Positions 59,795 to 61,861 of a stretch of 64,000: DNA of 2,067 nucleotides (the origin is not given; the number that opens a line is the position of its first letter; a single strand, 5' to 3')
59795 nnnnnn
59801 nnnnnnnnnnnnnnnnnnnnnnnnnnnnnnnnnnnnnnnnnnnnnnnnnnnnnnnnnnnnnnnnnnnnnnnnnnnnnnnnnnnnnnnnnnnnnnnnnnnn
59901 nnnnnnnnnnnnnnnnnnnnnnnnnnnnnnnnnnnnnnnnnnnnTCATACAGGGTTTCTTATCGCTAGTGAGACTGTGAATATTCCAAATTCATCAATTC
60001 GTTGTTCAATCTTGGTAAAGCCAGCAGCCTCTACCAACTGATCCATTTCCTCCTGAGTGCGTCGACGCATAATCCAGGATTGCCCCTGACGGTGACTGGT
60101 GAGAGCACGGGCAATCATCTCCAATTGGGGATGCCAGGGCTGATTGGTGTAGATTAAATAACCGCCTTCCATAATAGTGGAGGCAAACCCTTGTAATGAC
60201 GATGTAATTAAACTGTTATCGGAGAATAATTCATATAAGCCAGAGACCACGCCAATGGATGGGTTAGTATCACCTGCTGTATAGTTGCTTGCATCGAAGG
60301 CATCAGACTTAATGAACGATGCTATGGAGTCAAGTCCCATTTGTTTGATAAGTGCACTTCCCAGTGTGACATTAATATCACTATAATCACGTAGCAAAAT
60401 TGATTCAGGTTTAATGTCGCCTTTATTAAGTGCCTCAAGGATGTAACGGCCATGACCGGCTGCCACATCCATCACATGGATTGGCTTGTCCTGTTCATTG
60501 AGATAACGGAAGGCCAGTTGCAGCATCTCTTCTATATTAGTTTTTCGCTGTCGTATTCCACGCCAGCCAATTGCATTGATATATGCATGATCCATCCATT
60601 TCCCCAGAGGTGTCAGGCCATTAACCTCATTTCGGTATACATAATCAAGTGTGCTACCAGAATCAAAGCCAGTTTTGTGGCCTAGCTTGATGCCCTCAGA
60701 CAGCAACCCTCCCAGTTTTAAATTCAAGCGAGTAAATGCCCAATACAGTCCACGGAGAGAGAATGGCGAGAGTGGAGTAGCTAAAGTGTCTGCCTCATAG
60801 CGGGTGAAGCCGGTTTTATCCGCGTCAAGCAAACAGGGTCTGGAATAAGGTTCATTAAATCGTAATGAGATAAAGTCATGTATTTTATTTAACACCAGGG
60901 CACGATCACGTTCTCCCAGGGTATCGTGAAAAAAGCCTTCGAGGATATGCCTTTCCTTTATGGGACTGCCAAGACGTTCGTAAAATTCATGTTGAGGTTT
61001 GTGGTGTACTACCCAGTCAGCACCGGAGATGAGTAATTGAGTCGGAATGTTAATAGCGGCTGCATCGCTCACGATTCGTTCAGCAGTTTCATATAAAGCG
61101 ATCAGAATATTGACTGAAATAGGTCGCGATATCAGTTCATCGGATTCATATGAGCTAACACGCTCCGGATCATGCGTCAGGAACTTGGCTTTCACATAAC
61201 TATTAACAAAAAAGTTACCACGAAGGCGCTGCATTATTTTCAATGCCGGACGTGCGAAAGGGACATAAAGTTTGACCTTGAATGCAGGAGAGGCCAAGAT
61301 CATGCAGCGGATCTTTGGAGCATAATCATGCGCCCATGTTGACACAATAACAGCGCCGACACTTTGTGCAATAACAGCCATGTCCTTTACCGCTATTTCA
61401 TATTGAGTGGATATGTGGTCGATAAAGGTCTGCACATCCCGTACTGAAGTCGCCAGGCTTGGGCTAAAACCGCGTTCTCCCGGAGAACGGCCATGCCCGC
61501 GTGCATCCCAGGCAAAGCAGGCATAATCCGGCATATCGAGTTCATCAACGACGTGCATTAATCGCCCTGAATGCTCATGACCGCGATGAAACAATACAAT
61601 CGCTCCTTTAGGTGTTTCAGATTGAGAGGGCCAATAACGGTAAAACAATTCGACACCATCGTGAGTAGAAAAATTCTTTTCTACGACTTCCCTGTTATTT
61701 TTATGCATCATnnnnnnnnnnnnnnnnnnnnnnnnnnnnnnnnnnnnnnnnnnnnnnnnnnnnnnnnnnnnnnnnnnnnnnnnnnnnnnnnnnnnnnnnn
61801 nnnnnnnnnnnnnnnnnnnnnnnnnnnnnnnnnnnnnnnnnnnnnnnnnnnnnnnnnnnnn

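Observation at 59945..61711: Fusion of a lysophospholipase-like alpha/beta hydrolase to a class I SAM methyltransferase inside the lipid operon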

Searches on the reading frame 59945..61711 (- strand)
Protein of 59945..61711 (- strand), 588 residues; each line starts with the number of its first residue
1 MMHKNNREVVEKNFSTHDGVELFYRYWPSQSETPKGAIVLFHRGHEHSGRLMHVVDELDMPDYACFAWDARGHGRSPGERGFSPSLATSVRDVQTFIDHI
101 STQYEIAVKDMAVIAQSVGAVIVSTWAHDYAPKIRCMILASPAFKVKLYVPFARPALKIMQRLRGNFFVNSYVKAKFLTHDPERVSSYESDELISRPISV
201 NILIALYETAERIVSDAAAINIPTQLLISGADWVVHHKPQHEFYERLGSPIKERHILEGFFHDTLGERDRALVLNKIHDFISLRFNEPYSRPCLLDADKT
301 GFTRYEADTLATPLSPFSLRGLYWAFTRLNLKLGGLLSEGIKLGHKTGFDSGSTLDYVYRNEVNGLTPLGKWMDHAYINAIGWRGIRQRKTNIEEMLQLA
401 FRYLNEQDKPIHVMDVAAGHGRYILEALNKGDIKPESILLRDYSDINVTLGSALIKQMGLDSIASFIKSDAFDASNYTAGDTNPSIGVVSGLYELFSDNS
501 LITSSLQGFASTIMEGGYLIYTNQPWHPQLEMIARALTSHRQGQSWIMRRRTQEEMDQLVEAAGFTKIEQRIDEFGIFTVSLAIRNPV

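Call 3: search_protein_families(library=pfam, proteins=[window:59945-61711:-], max_evalue=0.01)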
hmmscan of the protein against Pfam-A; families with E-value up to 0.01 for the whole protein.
window:59945-61711:- (588 aa): 4 families
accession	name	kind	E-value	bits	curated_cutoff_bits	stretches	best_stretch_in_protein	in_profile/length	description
PF12147.14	Methyltransf_20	-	5.6e-139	463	21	1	277-585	1-309/309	Putative methyltransferase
PF12146.15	Hydrolase_4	-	8.6e-72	241.7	27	1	33-269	2-239/239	Serine aminopeptidase, S33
PF00561.26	Abhydrolase_1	-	1.4e-07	31.8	25.8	1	39-145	4-108/245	alpha/beta hydrolase fold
PF12697.13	Abhydrolase_6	-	1.7e-06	29.3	26.3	1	51-237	16-181/217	Alpha/beta hydrolase family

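Call 4: search_protein_families(library=ncbifam, proteins=[window:59945-61711:-], max_evalue=0.01)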
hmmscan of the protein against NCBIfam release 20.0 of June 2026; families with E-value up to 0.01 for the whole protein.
window:59945-61711:- (588 aa): 8 families
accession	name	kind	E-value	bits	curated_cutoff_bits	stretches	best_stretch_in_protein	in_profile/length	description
NF047920.1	lactonase_UilS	equivalog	4.3e-08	33.2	400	1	56-138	46-126/285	UilS family quorum-quenching N-acyl-homoserine lactonase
NF050089.1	i_nPHAscl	equivalog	1.4e-07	30.8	300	1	31-141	14-116/288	intracellular short-chain-length polyhydroxyalkanoate depolymerase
NF008019.0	PRK10749.1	equivalog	5.5e-07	28.9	362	0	11-151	32-173/335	lysophospholipase L2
TIGR02427.1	protocat_pcaD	equivalog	8.9e-06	25.3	255.85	1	55-147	33-117/251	3-oxoadipate enol-lactonase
NF052543.1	PhlpBipLPA4030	equivalog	5.3e-05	22.6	450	1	21-147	58-182/312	phospholipase BipL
NF051488.1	bifunc_PcaDC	exception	0.00048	19.4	390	1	62-146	38-115/375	bifunctional 3-oxoadipate enol-lactonase/4-carboxymuconolactone decarboxylase PcaDC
TIGR01607.1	PST-A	paralog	0.00064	18.9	218.25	0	155-282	204-331/332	Plasmodium subtelomeric family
TIGR01250.1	pro_imino_pep_2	subfamily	0.00086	18.9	167.65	1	24-153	13-140/288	proline iminopeptidase-family hydrolase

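Call 5: find_homologous_proteins(query=window:59945-61711:-, max_evalue=0.00001)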
Query window:59945-61711:- (588 aa): 8000 proteins with E <= 0.00001 among 8000 candidates; the best 120 are listed.
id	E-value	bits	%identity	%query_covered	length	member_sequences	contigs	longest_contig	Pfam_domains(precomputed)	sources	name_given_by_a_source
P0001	0.0e+0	1354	100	100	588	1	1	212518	PF12697.14,PF00561.27,PF12146.16,PF12147.15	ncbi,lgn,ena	-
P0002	0.0e+0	1028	74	99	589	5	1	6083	PF12697.14,PF00561.27,PF12146.16,PF12147.15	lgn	-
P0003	0.0e+0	1026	74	98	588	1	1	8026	PF12697.14,PF00561.27,PF12146.16,PF12147.15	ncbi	-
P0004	0.0e+0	1019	74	99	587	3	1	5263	PF12697.14,PF00561.27,PF12146.16,PF12147.15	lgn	-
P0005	0.0e+0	1018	73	99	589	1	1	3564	PF12697.14,PF00561.27,PF12146.16,PF12147.15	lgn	-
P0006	0.0e+0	1014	74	99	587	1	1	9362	PF12697.14,PF00561.27,PF12146.16,PF12147.15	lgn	-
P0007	0.0e+0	1014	74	98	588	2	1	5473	PF12697.14,PF00561.27,PF12146.16,PF12147.15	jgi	-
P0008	0.0e+0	1012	72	99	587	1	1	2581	PF12697.14,PF00561.27,PF12146.16,PF12147.15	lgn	-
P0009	0.0e+0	1011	74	99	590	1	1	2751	PF12697.14,PF00561.27,PF12146.16,PF12147.15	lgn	-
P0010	6.6e-298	1007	73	99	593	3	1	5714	PF12697.14,PF00561.27,PF12146.16,PF12147.15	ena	-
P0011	2.5e-297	1005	73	99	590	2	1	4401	PF12697.14,PF00561.27,PF12146.16,PF12147.15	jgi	jgi:alpha-beta hydrolase superfamily lysophospholipase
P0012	3.0e-297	1005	74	99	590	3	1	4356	PF12697.14,PF00561.27,PF12146.16,PF12147.15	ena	-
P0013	1.2e-296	1003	73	98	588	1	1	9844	PF12697.14,PF00561.27,PF12146.16,PF12147.15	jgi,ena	-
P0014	4.1e-296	1001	73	99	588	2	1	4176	PF12697.14,PF00561.27,PF12146.16,PF12147.15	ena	-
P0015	6.7e-296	1000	73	99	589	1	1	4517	PF12697.14,PF00561.27,PF12146.16,PF12147.15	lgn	-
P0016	1.3e-295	999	71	99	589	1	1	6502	PF12697.14,PF00561.27,PF12146.16,PF12147.15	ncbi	-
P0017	3.0e-295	998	72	99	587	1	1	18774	PF12697.14,PF12146.16,PF12147.15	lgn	-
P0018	8.7e-295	997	72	100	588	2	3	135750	PF12697.14,PF00561.27,PF12146.16,PF12147.15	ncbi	-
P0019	1.1e-294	996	73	99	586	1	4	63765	PF12697.14,PF00561.27,PF12146.16,PF12147.15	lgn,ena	-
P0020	1.1e-294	996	73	100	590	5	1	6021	PF12697.14,PF00561.27,PF12146.16,PF12147.15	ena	-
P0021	7.8e-293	990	71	100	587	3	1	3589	PF12697.14,PF00561.27,PF12146.16,PF12147.15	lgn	-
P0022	2.5e-292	988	73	98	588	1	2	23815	PF12697.14,PF00561.27,PF12146.16,PF12147.15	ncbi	-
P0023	2.8e-292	988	72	99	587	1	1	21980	PF12697.14,PF00561.27,PF12146.16,PF12147.15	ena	-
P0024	4.7e-292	988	72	99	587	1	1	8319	PF12697.14,PF00561.27,PF12146.16,PF12147.15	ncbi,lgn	-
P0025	4.9e-292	988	72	99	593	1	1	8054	PF00561.27,PF12146.16,PF12147.15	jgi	-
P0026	1.6e-290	983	71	99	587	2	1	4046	PF12697.14,PF00561.27,PF12146.16,PF12147.15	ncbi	-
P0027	1.8e-290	982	71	100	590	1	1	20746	PF12697.14,PF00561.27,PF12146.16,PF12147.15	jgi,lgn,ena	-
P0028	1.3e-289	979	71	99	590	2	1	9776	PF12146.16,PF12147.15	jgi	-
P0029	3.2e-288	975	72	100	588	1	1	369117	PF12697.14,PF00561.27,PF12146.16,PF12147.15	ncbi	-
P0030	3.3e-288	975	71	99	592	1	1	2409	PF12697.14,PF00561.27,PF12146.16,PF12147.15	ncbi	-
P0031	6.5e-288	974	72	99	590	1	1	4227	PF12697.14,PF00561.27,PF12146.16,PF12147.15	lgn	-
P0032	7.3e-288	974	71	99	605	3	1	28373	PF12697.14,PF00561.27,PF12146.16,PF12147.15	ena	-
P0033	1.6e-287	973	71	98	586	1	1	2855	PF12697.14,PF00561.27,PF12146.16,PF12147.15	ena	-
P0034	1.4e-286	969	71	99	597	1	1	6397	PF00561.27,PF12146.16,PF12147.15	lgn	-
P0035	2.2e-286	969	71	99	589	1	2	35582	PF00561.27,PF12146.16,PF12147.15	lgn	-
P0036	3.5e-286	968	71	99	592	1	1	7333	PF12697.14,PF00561.27,PF12146.16,PF12147.15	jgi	-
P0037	5.8e-285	964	71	99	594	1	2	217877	PF12697.14,PF00561.27,PF12146.16,PF12147.15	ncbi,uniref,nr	ncbi:bifunctional alpha/beta hydrolase/class I SAM-dependent methyltransferase [Shewanella gelidii]|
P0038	6.8e-285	964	69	99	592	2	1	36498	PF00561.27,PF12146.16,PF12147.15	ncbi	-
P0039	8.3e-285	964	71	99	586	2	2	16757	PF12697.14,PF00561.27,PF12146.16,PF12147.15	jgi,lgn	-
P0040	2.6e-284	962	70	99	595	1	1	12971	PF12697.14,PF12146.16,PF12147.15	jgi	-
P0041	1.4e-283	960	72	99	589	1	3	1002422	PF12697.14,PF00561.27,PF12146.16,PF12147.15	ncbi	-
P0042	3.6e-283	958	70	99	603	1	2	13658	PF00561.27,PF12146.16,PF12147.15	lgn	-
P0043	6.9e-283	957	69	99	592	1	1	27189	PF12697.14,PF00561.27,PF12146.16,PF12147.15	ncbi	-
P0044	2.4e-282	956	69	98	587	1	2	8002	PF12697.14,PF00561.27,PF12146.16,PF12147.15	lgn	-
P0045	3.4e-282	955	69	99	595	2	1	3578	PF00561.27,PF12146.16,PF12147.15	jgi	jgi:alpha-beta hydrolase superfamily lysophospholipase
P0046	4.8e-282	955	68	99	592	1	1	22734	PF00561.27,PF12146.16,PF12147.15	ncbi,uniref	ncbi:Putative lipase in cluster with Phosphatidate cytidylyltransferase [hydrothermal vent metagenom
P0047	5.1e-282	954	69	99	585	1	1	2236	PF12697.14,PF00561.27,PF12146.16,PF12147.15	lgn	-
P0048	7.1e-282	954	71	98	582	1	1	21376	PF00561.27,PF12146.16,PF12147.15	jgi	jgi:alpha-beta hydrolase superfamily lysophospholipase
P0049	1.9e-281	953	69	98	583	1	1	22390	PF00561.27,PF12146.16,PF12147.15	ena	-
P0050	4.3e-281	951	69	99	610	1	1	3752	PF12697.14,PF00561.27,PF12146.16,PF12147.15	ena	-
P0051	7.4e-281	951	69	100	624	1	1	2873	PF12697.14,PF00561.27,PF12146.16,PF12147.15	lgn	-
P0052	8.8e-281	950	70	98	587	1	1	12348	PF12697.14,PF00561.27,PF12146.16,PF12147.15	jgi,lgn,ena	-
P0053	1.2e-280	950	69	99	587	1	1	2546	PF12697.14,PF00561.27,PF12146.16,PF12147.15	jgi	-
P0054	2.1e-280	949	69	98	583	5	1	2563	PF00561.27,PF12146.16,PF12147.15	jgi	jgi:alpha-beta hydrolase superfamily lysophospholipase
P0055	2.8e-280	949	71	98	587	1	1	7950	PF12697.14,PF00561.27,PF12146.16,PF12147.15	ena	-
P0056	3.2e-280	949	70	98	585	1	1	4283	PF00561.27,PF12146.16,PF12147.15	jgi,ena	-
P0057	4.0e-280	948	69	98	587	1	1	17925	PF12697.14,PF00561.27,PF12146.16,PF12147.15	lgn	-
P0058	5.7e-280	948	68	99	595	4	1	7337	PF00561.27,PF12146.16,PF12147.15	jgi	jgi:alpha-beta hydrolase superfamily lysophospholipase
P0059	6.0e-280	948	70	98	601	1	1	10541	PF00561.27,PF12146.16,PF12147.15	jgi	jgi:alpha-beta hydrolase superfamily lysophospholipase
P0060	6.3e-280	948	69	99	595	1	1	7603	PF00561.27,PF12146.16,PF12147.15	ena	-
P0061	1.7e-279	946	69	98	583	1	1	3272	PF00561.27,PF12146.16,PF12147.15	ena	-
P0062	2.2e-279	946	69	99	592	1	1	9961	PF00561.27,PF12146.16,PF12147.15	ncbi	-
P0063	4.9e-279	945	70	99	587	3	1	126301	PF12697.14,PF00561.27,PF12146.16,PF12147.15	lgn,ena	-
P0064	1.0e-278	944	69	98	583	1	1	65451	PF12697.14,PF00561.27,PF12146.16,PF12147.15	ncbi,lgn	ncbi:MAG: bifunctional alpha/beta hydrolase/class I SAM-dependent methyltransferase [Xanthobacterace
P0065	1.2e-278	943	70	99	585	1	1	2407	PF00561.27,PF12146.16,PF12147.15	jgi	jgi:alpha-beta hydrolase superfamily lysophospholipase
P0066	1.2e-278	943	68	99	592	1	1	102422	PF00561.27,PF12146.16,PF12147.15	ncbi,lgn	-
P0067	1.3e-278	943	68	98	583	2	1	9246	PF00561.27,PF12146.16,PF12147.15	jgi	jgi:alpha-beta hydrolase superfamily lysophospholipase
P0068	1.4e-278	943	68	99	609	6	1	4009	PF12697.14,PF00561.27,PF12146.16,PF12147.15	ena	-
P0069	1.7e-278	943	69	98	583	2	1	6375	PF12697.14,PF00561.27,PF12146.16,PF12147.15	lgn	-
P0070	1.8e-278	943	68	99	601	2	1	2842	PF00561.27,PF12146.16,PF12147.15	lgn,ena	-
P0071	3.2e-278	942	69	99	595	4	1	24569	PF00561.27,PF12146.16,PF12147.15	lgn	-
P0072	3.2e-278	942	69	98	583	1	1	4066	PF12697.14,PF00561.27,PF12146.16,PF12147.15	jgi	jgi:alpha-beta hydrolase superfamily lysophospholipase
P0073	3.5e-278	942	70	98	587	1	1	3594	PF12697.14,PF00561.27,PF12146.16,PF12147.15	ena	-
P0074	3.5e-278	942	69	99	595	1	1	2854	PF00561.27,PF12146.16,PF12147.15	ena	-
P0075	4.1e-278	942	68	99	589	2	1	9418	PF12697.14,PF00561.27,PF12146.16,PF12147.15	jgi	jgi:alpha-beta hydrolase superfamily lysophospholipase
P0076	1.2e-277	940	69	98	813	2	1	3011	PF00561.27,PF12146.16,PF12147.15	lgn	-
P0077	1.8e-277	939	69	98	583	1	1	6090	PF12697.14,PF00561.27,PF12146.16,PF12147.15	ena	-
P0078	2.0e-277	939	69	98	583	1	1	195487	PF12697.14,PF00561.27,PF12146.16,PF12147.15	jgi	jgi:alpha-beta hydrolase superfamily lysophospholipase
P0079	2.5e-277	939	69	99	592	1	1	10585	PF00561.27,PF12146.16,PF12147.15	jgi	-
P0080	2.9e-277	939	70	98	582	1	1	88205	PF00561.27,PF12146.16,PF12147.15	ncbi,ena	-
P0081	2.9e-277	939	69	98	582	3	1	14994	PF00561.27,PF12146.16,PF12147.15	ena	-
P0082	3.4e-277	939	69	100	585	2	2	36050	PF12697.14,PF00561.27,PF12146.16,PF12147.15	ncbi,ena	-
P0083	3.6e-277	938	69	98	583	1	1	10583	PF00561.27,PF12146.16,PF12147.15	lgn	-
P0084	3.7e-277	938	68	99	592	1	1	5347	PF12697.14,PF00561.27,PF12146.16,PF12147.15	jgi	-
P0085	4.0e-277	938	69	98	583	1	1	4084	PF12697.14,PF00561.27,PF12146.16,PF12147.15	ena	-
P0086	4.6e-277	938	70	99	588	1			PF12697.14,PF00561.27,PF12146.16,PF12147.15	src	-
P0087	6.8e-277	938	70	98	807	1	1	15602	PF00561.27,PF01066.27,PF12146.16,PF12147.15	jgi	jgi:alpha-beta hydrolase superfamily lysophospholipase/phosphatidylglycerophosphate synthase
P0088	8.7e-277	937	68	99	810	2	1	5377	PF00561.27,PF12146.16,PF12147.15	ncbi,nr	ncbi:MAG: alpha/beta fold hydrolase [Acetobacteraceae bacterium]|nr:alpha/beta fold hydrolase [Aceto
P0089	9.8e-277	937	68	99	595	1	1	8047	PF00561.27,PF12146.16,PF12147.15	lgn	-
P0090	1.3e-276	937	68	98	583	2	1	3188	PF00561.27,PF12146.16,PF12147.15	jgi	jgi:alpha-beta hydrolase superfamily lysophospholipase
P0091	1.4e-276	936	69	98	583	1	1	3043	PF12697.14,PF00561.27,PF12146.16,PF12147.15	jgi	jgi:alpha-beta hydrolase superfamily lysophospholipase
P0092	1.7e-276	936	69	99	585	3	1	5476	PF12697.14,PF00561.27,PF12146.16,PF12147.15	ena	-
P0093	2.5e-276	936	69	98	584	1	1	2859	PF12697.14,PF00561.27,PF12146.16,PF12147.15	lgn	-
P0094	2.7e-276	936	68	99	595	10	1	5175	PF00561.27,PF12146.16,PF12147.15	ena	-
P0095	2.8e-276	935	69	98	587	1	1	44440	PF12697.14,PF00561.27,PF12146.16,PF12147.15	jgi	jgi:alpha-beta hydrolase superfamily lysophospholipase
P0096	3.2e-276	935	68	99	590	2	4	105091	PF00561.27,PF12146.16,PF12147.15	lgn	-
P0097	3.4e-276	935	70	99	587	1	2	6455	PF12697.14,PF00561.27,PF12146.16,PF12147.15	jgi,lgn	-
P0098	3.6e-276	935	69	98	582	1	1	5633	PF00561.27,PF12146.16,PF12147.15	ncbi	-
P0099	3.6e-276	935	69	98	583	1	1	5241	PF13489.13,PF12697.14,PF00561.27,PF12146.16,PF12147.15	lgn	-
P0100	5.2e-276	935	69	98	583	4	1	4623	PF13489.13,PF00561.27,PF12146.16,PF12147.15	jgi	jgi:alpha-beta hydrolase superfamily lysophospholipase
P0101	5.3e-276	935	68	98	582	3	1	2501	PF12697.14,PF00561.27,PF12146.16,PF12147.15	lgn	-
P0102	5.6e-276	934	68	99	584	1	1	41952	PF12697.14,PF00561.27,PF12146.16,PF12147.15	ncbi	-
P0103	6.8e-276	934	68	99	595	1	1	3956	PF00561.27,PF12146.16,PF12147.15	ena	-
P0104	7.0e-276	934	68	99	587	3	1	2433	PF12697.14,PF00561.27,PF12146.16,PF12147.15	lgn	-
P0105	9.2e-276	934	68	98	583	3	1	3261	PF12697.14,PF00561.27,PF12146.16,PF12147.15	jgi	jgi:alpha-beta hydrolase superfamily lysophospholipase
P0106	9.5e-276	934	69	98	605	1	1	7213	PF00561.27,PF12146.16,PF12147.15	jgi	jgi:alpha-beta hydrolase superfamily lysophospholipase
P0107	9.9e-276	934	69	98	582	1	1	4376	PF00561.27,PF12146.16,PF12147.15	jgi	jgi:alpha-beta hydrolase superfamily lysophospholipase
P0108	1.0e-275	934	68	99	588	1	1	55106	PF12697.14,PF00561.27,PF12146.16,PF12147.15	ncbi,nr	ncbi:MAG: bifunctional alpha/beta hydrolase/class I SAM-dependent methyltransferase [Gammaproteobact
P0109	1.5e-275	933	68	99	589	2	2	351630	PF12697.14,PF00561.27,PF12146.16,PF12147.15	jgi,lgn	-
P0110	1.9e-275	933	69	98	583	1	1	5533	PF00561.27,PF12146.16,PF12147.15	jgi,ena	-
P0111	2.2e-275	933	68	98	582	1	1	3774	PF00561.27,PF12146.16,PF12147.15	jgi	jgi:alpha-beta hydrolase superfamily lysophospholipase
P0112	2.7e-275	932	69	98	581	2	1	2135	PF00561.27,PF12146.16,PF12147.15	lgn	-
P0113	3.2e-275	932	68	98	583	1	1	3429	PF00561.27,PF12146.16,PF12147.15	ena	-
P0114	3.3e-275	932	67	98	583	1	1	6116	PF00561.27,PF12146.16,PF12147.15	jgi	jgi:alpha-beta hydrolase superfamily lysophospholipase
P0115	4.4e-275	932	68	98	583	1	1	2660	PF00561.27,PF12146.16,PF12147.15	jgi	jgi:alpha-beta hydrolase superfamily lysophospholipase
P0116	4.6e-275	931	69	98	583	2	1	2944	PF00561.27,PF12146.16,PF12147.15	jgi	jgi:alpha-beta hydrolase superfamily lysophospholipase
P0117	5.3e-275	931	69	98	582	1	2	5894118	PF00561.27,PF12146.16,PF12147.15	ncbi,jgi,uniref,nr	ncbi:hypothetical protein FRZ44_10890 [Hypericibacter terrae]|jgi:alpha-beta hydrolase superfamily l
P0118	6.2e-275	931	69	99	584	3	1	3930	PF12697.14,PF00561.27,PF12146.16,PF12147.15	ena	-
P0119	6.2e-275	931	68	98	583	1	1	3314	PF00561.27,PF12146.16,PF12147.15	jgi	jgi:alpha-beta hydrolase superfamily lysophospholipase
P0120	6.4e-275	931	68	98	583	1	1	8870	PF00561.27,PF12146.16,PF12147.15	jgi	jgi:alpha-beta hydrolase superfamily lysophospholipase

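Call 8: search_solved_structures(query=window:59945-61711:-, max_evalue=0.01)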
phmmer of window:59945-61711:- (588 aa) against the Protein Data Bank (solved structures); distinct sequences matched with E-value up to 0.01: 22.
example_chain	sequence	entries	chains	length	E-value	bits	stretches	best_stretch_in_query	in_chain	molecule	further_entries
6qe2_A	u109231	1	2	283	1.8e-20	76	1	33-265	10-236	Monoacylglycerol lipase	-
6eic_C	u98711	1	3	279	1.1e-18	70.1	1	10-281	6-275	Mycobacterium Tuberculosis Monoglyceride Lipase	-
9rhw_A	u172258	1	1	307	1.3e-18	69.8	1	10-281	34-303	Monoacylglycerol lipase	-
7p0y_A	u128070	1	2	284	1.9e-18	69.3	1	10-281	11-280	Monoacylglycerol lipase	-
7ozm_A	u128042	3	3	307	2.5e-18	68.9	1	10-281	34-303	Monoacylglycerol lipase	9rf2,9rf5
3pe6_A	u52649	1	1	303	3.3e-17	65.2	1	17-267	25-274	Monoglyceride lipase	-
5zun_A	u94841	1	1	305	3.3e-17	65.1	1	17-267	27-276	Monoglyceride lipase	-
7l4t_A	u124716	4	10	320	3.9e-17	64.9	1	17-267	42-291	Monoglyceride lipase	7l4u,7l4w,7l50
7prm_A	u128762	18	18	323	4e-17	64.9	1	17-267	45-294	Monoglyceride lipase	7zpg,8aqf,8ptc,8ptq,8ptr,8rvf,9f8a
3hju_A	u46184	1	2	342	4.9e-17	64.6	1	17-268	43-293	Monoglyceride lipase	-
3jw8_A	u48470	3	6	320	4.9e-17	64.6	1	17-267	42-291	MGLL protein | MONOGLYCERIDE LIPASE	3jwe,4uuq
6ax1_A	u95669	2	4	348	5.2e-17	64.5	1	17-268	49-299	Monoglyceride lipase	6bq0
4zwn_A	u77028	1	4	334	2.1e-05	26.2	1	8-98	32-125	Monoglyceride lipase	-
4zxf_A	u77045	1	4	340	2.2e-05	26.2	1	8-98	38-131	Monoglyceride lipase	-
10bv_A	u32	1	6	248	8.7e-05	24.1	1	44-147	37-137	Chlorogenic acid esterase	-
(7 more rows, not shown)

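Call 11: find_encoding_contigs(protein=P0001, flank=10000, max_places=3)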
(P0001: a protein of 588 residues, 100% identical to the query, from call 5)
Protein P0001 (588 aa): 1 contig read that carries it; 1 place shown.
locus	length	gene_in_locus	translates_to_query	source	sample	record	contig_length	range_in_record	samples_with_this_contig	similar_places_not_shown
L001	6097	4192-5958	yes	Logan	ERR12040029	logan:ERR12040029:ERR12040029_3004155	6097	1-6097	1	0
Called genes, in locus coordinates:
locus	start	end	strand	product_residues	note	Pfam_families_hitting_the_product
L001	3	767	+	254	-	?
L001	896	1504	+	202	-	-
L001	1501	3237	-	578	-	PF13371:TPR_9 (weak), PF23914:TPR_CcmH_CycH (weak), PF14559:TPR_19 (weak), PF13432:TPR_16 (weak), PF25064:ARM_TT21_5th (weak), PF12895:ANAPC3 (weak), PF13371:TPR_9, PF13414:TPR_11, +15 more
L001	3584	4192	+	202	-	PF01066:CDP-OH_P_transf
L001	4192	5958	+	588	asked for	PF00561:Abhydrolase_1 (weak), PF12146:Hydrolase_4, PF12697:Abhydrolase_6 (weak), PF12147:Methyltransf_20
